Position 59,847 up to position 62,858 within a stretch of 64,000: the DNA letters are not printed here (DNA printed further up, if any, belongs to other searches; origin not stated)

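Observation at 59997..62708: Uncharacterised 903-aa lipoprotein built from a tandem duplication of a ~420-aa Cys-patterned module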

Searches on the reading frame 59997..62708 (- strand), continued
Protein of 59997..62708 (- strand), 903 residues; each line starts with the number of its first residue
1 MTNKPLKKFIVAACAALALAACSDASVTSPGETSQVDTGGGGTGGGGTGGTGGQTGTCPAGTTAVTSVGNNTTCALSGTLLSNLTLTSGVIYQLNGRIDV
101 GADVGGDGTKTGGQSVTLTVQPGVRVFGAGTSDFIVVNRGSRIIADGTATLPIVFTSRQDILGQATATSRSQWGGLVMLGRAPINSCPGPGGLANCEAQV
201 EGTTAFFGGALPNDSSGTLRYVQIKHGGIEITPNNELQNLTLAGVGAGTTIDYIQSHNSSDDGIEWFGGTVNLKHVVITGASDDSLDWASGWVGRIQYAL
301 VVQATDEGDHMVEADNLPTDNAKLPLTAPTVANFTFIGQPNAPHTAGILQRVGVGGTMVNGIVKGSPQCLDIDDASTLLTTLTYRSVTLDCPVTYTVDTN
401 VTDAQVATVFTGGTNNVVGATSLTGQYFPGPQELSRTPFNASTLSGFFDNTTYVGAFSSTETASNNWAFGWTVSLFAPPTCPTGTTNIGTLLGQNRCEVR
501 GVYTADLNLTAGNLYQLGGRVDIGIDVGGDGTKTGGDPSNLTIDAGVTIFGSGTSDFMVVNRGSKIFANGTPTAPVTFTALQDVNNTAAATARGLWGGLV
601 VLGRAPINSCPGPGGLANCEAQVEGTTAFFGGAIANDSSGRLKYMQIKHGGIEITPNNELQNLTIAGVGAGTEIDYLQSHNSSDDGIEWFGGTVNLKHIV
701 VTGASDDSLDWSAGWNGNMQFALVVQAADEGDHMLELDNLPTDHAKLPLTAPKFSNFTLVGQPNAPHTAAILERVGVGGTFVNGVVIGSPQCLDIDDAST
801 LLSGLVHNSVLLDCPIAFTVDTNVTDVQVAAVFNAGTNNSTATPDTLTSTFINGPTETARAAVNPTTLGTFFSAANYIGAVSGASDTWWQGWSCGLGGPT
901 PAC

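Call 43: find_homologous_proteins(query=L050:2384-3838:+)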
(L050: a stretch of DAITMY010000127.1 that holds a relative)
Query L050:2384-3838:+ (485 aa): 1983 proteins with E <= 0.001 among 8000 candidates; the best 120 are listed.
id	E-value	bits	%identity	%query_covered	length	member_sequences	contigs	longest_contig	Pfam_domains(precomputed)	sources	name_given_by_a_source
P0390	0.0e+0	1072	100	100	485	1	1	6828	PF28492.1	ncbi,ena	-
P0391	1.8e-260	883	81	100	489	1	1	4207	PF28492.1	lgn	-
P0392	2.4e-191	655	64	99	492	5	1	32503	PF28492.1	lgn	-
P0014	2.0e-184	632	44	87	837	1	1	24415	PF28492.1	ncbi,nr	ncbi:MAG: hypothetical protein SFV19_07870 [Rhodospirillaceae bacterium]|nr:hypothetical protein [Rh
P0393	1.1e-182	626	60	100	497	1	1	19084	PF28492.1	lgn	-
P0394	6.9e-173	594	57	99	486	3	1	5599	PF28492.1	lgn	-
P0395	1.2e-172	593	58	100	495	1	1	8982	PF28492.1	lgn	-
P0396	2.2e-172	592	59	99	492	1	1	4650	PF28492.1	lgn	-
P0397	5.4e-172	591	60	99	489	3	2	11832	PF28492.1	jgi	jgi:hypothetical protein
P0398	6.5e-172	591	45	88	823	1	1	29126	PF28492.1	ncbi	ncbi:MAG: hypothetical protein V7741_02845 [Hyphomonas sp.]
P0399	7.5e-172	591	45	88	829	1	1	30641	PF28492.1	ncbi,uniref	ncbi:hypothetical protein [Hyphomonas sp.]|uniref:hypothetical protein n=1 Tax=Hyphomonas sp. TaxID=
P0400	2.2e-171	589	63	88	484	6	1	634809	PF28492.1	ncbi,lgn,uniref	ncbi:hypothetical protein [Brevundimonas sp.]|uniref:hypothetical protein n=1 Tax=Brevundimonas sp. 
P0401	7.5e-171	587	58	99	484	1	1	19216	PF28492.1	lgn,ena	-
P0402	5.2e-170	585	57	99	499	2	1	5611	PF28492.1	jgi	jgi:hypothetical protein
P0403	7.9e-170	584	44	88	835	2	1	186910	PF28492.1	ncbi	ncbi:MAG: hypothetical protein RJQ02_16200 [Hyphomonas sp.]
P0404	9.8e-170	584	45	88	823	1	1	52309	PF28492.1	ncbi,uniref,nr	ncbi:hypothetical protein [Hyphomonas sp. BRH_c22]|uniref:hypothetical protein n=1 Tax=Hyphomonas sp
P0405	1.1e-169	584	57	99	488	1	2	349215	PF28492.1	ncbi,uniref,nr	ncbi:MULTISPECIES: hypothetical protein [Asticcacaulis]|uniref:hypothetical protein n=1 Tax=Asticcac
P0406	6.8e-169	581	44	88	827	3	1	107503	PF28492.1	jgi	-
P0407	4.5e-168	578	56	100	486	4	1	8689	PF28492.1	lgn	-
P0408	7.3e-168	578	60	88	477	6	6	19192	PF28492.1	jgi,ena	jgi:hypothetical protein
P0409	6.4e-167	574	58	100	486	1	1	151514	PF28492.1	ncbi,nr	ncbi:MAG: hypothetical protein B7Y81_00040 [Caulobacter sp. 32-67-35]|nr:MAG: hypothetical protein B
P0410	1.3e-166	573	56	99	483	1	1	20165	PF28492.1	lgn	-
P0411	1.9e-166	573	42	88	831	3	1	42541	PF28492.1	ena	-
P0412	4.2e-166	572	60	95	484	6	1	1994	PF28492.1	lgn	-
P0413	4.4e-166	572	57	100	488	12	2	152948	PF28492.1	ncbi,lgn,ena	-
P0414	2.1e-164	566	60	95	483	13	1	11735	PF28492.1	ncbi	-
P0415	4.1e-164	565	61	88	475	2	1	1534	PF28492.1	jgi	jgi:hypothetical protein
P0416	7.5e-164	564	57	100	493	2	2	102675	PF28492.1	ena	-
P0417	8.0e-164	564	56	100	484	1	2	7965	PF28492.1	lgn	-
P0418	2.2e-163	563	58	100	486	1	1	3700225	PF28492.1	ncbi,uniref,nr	ncbi:hypothetical protein [Caulobacter sp. NIBR2454]|uniref:hypothetical protein n=1 Tax=Caulobacter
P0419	4.1e-163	562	60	95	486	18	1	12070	PF28492.1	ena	-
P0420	1.5e-162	560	60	95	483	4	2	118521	PF28492.1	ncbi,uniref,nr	ncbi:MAG: hypothetical protein Q8R97_09030 [Brevundimonas sp.]|uniref:hypothetical protein n=1 Tax=B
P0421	1.9e-162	560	59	88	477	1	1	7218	PF28492.1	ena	-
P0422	3.6e-162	559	61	94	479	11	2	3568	PF28492.1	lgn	-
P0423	3.7e-162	559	57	100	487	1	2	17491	PF28492.1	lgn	-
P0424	5.8e-162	558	57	100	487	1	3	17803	PF28492.1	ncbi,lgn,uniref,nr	ncbi:hypothetical protein [Caulobacter sp. CCH9-E1]|uniref:hypothetical protein n=1 Tax=Caulobacter 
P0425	6.8e-162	558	57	100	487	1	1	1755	PF28492.1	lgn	-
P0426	8.2e-162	558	62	88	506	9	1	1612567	PF28492.1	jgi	jgi:hypothetical protein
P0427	4.0e-161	555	60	94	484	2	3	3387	PF28492.1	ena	-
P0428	4.7e-161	555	57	100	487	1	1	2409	PF28492.1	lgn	-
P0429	5.4e-161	555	57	100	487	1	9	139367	PF28492.1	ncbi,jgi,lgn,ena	ncbi:MAG: hypothetical protein AB1542_10090 [Pseudomonadota bacterium]|jgi:hypothetical protein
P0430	9.4e-161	554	56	95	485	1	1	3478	PF28492.1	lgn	-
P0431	1.6e-160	553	57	100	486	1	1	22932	PF28492.1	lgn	-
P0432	2.0e-160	553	55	100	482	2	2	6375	PF28492.1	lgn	-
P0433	2.5e-160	553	58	88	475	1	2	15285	PF28492.1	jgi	-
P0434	5.6e-160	552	55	100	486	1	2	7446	PF28492.1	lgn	-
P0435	1.1e-159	551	43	88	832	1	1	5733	PF28492.1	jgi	-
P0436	1.9e-159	550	56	100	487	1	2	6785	PF28492.1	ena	-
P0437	7.7e-159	548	57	96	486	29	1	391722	PF28492.1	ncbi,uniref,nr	ncbi:hypothetical protein DDF67_25030 [Caulobacter endophyticus]|uniref:Lipoprotein n=1 Tax=Caulobac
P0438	2.5e-158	546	56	100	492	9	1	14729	PF28492.1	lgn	-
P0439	7.9e-158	544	56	100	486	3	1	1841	PF28492.1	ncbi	-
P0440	9.5e-158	544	56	99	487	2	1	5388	PF28492.1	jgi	-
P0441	9.9e-158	544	54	100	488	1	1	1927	PF28492.1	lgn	-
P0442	1.1e-157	544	57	95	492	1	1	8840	PF28492.1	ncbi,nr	ncbi:MAG: hypothetical protein U1C74_24770 [Phenylobacterium sp.]|nr:hypothetical protein [Phenyloba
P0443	1.2e-157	544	56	100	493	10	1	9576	PF28492.1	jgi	-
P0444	1.5e-157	544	55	100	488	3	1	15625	PF28492.1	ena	-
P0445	1.7e-157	543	54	100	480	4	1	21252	PF28492.1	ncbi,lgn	ncbi:MAG: hypothetical protein ACLGHW_06680 [Gammaproteobacteria bacterium]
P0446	2.2e-157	543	56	100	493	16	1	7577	PF28492.1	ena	-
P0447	2.8e-157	543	54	100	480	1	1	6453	PF28492.1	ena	-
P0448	4.0e-157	542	59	89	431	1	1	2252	PF28492.1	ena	-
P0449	4.8e-157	542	56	100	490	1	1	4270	PF28492.1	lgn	-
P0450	1.5e-156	540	56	100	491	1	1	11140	PF28492.1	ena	-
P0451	1.6e-156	540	57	95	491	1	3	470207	PF28492.1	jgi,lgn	jgi:hypothetical protein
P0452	2.8e-156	539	54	100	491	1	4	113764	PF28492.1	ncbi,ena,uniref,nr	ncbi:hypothetical protein [Phenylobacterium sp. SCN 70-31]|uniref:hypothetical protein n=1 Tax=Pheny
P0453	3.1e-156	539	56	99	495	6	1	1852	PF28492.1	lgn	-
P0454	3.3e-156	539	56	100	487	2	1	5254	PF28492.1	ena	-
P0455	4.1e-156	539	55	100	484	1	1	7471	PF28492.1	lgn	-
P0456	4.2e-156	539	55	100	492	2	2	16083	PF28492.1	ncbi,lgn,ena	-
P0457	4.4e-156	539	55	100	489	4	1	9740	PF28492.1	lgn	-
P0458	1.1e-155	537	54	100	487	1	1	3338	PF28492.1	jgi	jgi:hypothetical protein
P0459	1.1e-155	537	55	100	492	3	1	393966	PF28492.1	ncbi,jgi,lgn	jgi:hypothetical protein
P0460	1.2e-155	537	54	100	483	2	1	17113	PF28492.1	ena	-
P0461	2.0e-155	537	56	96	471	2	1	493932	PF28492.1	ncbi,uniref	ncbi:hypothetical protein [Caulobacter sp.]|uniref:hypothetical protein n=1 Tax=Caulobacter sp. TaxI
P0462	2.3e-155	536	55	100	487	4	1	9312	PF28492.1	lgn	-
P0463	2.5e-155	536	56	100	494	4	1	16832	PF28492.1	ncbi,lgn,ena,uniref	ncbi:hypothetical protein [Phenylobacterium sp.]|uniref:hypothetical protein n=1 Tax=Phenylobacteriu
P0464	3.1e-155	536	52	100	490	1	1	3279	PF28492.1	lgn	-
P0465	3.6e-155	536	54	100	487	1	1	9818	PF28492.1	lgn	-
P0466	2.4e-154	533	53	100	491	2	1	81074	PF28492.1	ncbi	ncbi:MAG: hypothetical protein ACOY5Y_12515 [Pseudomonadota bacterium]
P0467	3.6e-154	532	54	99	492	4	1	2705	PF28492.1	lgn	-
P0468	4.4e-154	532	56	95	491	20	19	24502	PF28492.1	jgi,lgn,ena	jgi:hypothetical protein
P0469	5.4e-154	532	54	100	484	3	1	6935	PF28492.1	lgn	-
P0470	6.6e-154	532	55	100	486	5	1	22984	PF28492.1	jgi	-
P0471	1.4e-153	531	37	100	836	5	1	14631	PF28492.1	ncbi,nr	ncbi:MAG TPA: hypothetical protein DCQ53_01465, partial [Alphaproteobacteria bacterium]|nr:hypotheti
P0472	1.8e-153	530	56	95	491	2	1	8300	PF28492.1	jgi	-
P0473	3.6e-153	529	55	100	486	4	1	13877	PF28492.1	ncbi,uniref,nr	ncbi:hypothetical protein [Phenylobacterium sp.]|uniref:hypothetical protein n=1 Tax=Phenylobacteriu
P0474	3.8e-153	529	54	100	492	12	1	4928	PF28492.1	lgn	-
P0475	4.3e-153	529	55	100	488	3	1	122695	PF28492.1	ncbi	-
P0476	5.2e-153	529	43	88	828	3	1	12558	PF28492.1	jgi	jgi:hypothetical protein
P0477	6.1e-153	528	53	100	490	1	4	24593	PF28492.1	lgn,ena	-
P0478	6.7e-153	528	54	100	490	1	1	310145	PF28492.1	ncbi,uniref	ncbi:hypothetical protein [Phenylobacterium sp.]|uniref:hypothetical protein n=1 Tax=Phenylobacteriu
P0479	6.8e-153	528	54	95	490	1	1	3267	PF28492.1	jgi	jgi:hypothetical protein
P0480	9.1e-153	528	53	100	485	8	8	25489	PF28492.1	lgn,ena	-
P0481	1.0e-152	528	55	100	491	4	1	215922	PF28492.1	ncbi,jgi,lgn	jgi:hypothetical protein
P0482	1.1e-152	528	55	100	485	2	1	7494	PF28492.1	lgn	-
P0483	1.2e-152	527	56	100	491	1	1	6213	PF28492.1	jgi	jgi:hypothetical protein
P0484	1.6e-152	527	55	100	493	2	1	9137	PF28492.1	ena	-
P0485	1.8e-152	527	53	100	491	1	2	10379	PF28492.1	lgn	-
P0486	2.3e-152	526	55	95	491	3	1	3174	PF28492.1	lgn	-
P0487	2.4e-152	526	52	100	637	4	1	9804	PF28492.1,PF12849.13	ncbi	-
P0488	3.3e-152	526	53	100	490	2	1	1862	PF28492.1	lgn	-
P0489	3.9e-152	526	53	100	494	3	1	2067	PF28492.1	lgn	-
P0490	5.1e-152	525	54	100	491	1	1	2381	PF28492.1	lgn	-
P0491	1.4e-151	524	54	100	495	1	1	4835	PF28492.1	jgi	jgi:hypothetical protein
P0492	1.4e-151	524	56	95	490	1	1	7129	PF28492.1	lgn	-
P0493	1.5e-151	524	53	97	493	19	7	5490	PF28492.1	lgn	-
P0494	2.2e-151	523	53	100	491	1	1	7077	PF28492.1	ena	-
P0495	2.5e-151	523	54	100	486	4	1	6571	PF28492.1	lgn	-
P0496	2.7e-151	523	54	100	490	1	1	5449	PF28492.1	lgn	-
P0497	3.4e-151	523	54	100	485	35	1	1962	PF28492.1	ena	-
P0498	5.2e-151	522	55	100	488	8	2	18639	PF28492.1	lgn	-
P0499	5.2e-151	522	59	89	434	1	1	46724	PF28492.1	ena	-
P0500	7.2e-151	522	57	95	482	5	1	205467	PF28492.1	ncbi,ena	ncbi:MAG: hypothetical protein WC068_01625 [Caulobacter sp.]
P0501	8.1e-151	521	54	100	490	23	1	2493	PF28492.1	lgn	-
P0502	8.8e-151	521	52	100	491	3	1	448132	PF28492.1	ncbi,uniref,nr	ncbi:hypothetical protein [Phenylobacterium kunshanense]|uniref:Secreted protein n=1 Tax=Phenylobact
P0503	1.2e-150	521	52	100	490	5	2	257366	PF28492.1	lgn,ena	-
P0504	1.3e-150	521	53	100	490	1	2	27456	PF28492.1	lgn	-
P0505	1.6e-150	520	55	100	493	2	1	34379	PF28492.1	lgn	-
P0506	4.1e-150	519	56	95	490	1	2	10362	PF28492.1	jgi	jgi:hypothetical protein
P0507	4.3e-150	519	52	100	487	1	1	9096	PF28492.1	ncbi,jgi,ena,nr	ncbi:MAG TPA: hypothetical protein VK325_06140 [Pseudoxanthomonas sp.]|nr:hypothetical protein [Pseu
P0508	1.2e-149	517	54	100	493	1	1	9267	PF28492.1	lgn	-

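Call 44: list_cluster_members(proteins=[P0437, P0424, P0461, P0500, P0418, P0409, P0487, P0001])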
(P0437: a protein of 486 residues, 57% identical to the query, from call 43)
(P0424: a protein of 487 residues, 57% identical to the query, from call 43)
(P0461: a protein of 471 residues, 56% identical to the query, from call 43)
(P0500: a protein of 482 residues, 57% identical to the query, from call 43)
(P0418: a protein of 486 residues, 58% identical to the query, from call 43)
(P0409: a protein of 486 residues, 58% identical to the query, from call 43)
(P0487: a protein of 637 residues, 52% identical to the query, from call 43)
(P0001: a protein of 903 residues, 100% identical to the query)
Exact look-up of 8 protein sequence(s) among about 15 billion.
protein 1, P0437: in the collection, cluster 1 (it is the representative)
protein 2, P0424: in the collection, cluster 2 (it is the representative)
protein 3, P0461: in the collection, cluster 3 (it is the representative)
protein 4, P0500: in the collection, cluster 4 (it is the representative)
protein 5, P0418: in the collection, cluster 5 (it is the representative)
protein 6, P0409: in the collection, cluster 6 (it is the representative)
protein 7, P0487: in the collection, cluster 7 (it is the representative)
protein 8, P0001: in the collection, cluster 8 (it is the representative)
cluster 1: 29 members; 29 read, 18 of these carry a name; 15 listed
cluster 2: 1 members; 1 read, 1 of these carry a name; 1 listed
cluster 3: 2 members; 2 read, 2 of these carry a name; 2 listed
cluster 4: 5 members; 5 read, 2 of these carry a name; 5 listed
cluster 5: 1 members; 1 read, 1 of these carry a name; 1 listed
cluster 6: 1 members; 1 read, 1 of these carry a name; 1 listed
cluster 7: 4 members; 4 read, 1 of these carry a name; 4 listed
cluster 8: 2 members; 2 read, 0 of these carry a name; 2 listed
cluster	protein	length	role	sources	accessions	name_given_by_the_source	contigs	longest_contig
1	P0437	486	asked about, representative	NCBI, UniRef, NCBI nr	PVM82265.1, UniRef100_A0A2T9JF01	hypothetical protein DDF67_25030 [Caulobacter endophyticus] | Lipoprotein n=1 Tax=Caulobacter endophyticus TaxID=2172652 RepID=A0A2T9JF01_9CAUL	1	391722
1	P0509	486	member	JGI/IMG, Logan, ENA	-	hypothetical protein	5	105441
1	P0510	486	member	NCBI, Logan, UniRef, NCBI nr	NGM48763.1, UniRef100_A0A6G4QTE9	hypothetical protein G5B46_04025 [Caulobacter sp. 602-2] | Right-handed parallel beta-helix repeat-containing protein n=1 Tax=Caulobacter sp. 602-2 ... | hypothetical protein [Caulobacter sp. 602-2]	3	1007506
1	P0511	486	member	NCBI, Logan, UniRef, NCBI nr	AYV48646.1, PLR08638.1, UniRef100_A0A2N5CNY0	hypothetical protein CFHF_19450 [Caulobacter flavus] | Right handed beta helix domain-containing protein n=1 Tax=Caulobacter flavus ... | hypothetical protein C1707_21615 [Caulobacter flavus]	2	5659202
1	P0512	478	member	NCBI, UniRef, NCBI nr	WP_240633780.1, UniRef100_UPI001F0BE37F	hypothetical protein [Caulobacter flavus] | hypothetical protein n=1 Tax=Caulobacter flavus TaxID=1679497 RepID=UPI001F0BE37F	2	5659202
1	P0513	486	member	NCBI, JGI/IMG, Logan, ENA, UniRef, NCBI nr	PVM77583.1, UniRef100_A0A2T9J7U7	hypothetical protein DDF65_16815 [Caulobacter radicis] | Right handed beta helix domain-containing protein n=1 Tax=Caulobacter radicis ...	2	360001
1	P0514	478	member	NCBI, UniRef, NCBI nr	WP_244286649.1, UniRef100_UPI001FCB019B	hypothetical protein [Caulobacter radicis] | hypothetical protein n=1 Tax=Caulobacter radicis TaxID=2172650 RepID=UPI001FCB019B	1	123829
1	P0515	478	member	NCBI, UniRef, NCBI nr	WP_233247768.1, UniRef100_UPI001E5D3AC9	hypothetical protein [Caulobacter endophyticus] | hypothetical protein n=1 Tax=Caulobacter endophyticus TaxID=2172652 RepID=UPI001E5D3AC9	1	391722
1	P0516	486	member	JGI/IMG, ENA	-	hypothetical protein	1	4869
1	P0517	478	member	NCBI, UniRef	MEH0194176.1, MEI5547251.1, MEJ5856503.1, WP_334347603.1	hypothetical protein V7S57_00425 [Caulobacter sp. CCNWLY153] | hypothetical protein n=1 Tax=unclassified Caulobacter TaxID=2648921 RepID=UPI002FF2E201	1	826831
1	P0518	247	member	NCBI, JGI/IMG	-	hypothetical protein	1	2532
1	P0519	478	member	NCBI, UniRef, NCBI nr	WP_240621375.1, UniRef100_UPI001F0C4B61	hypothetical protein [Caulobacter zeae] | hypothetical protein n=1 Tax=Caulobacter zeae TaxID=2055137 RepID=UPI001F0C4B61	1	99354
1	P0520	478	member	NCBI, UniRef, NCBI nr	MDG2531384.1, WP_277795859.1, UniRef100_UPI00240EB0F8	hypothetical protein [Caulobacter endophyticus] | hypothetical protein n=1 Tax=Caulobacter endophyticus TaxID=2172652 RepID=UPI00240EB0F8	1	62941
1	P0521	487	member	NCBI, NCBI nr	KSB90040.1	hypothetical protein AS593_11515 [Caulobacter vibrioides]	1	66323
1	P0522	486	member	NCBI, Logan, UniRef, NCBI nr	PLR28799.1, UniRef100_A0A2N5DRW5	hypothetical protein SGCZBJ_01245 [Caulobacter zeae] | Right handed beta helix domain-containing protein n=1 Tax=Caulobacter zeae TaxID=2055137 ...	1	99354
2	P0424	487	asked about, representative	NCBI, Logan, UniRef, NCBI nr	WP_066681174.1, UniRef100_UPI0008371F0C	hypothetical protein [Caulobacter sp. CCH9-E1] | hypothetical protein n=1 Tax=Caulobacter sp. CCH9-E1 TaxID=1768768 RepID=UPI0008371F0C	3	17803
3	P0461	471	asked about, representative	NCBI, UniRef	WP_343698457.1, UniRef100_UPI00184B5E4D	hypothetical protein [Caulobacter sp.] | hypothetical protein n=1 Tax=Caulobacter sp. TaxID=78 RepID=UPI00184B5E4D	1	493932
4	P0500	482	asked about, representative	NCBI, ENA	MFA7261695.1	MAG: hypothetical protein WC068_01625 [Caulobacter sp.]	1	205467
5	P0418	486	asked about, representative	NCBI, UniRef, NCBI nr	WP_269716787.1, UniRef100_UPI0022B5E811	hypothetical protein [Caulobacter sp. NIBR2454] | hypothetical protein n=1 Tax=Caulobacter sp. NIBR2454 TaxID=3015996 RepID=UPI0022B5E811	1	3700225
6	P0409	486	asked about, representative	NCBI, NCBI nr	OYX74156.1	MAG: hypothetical protein B7Y81_00040 [Caulobacter sp. 32-67-35]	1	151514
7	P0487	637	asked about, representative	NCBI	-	-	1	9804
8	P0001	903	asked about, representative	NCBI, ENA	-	-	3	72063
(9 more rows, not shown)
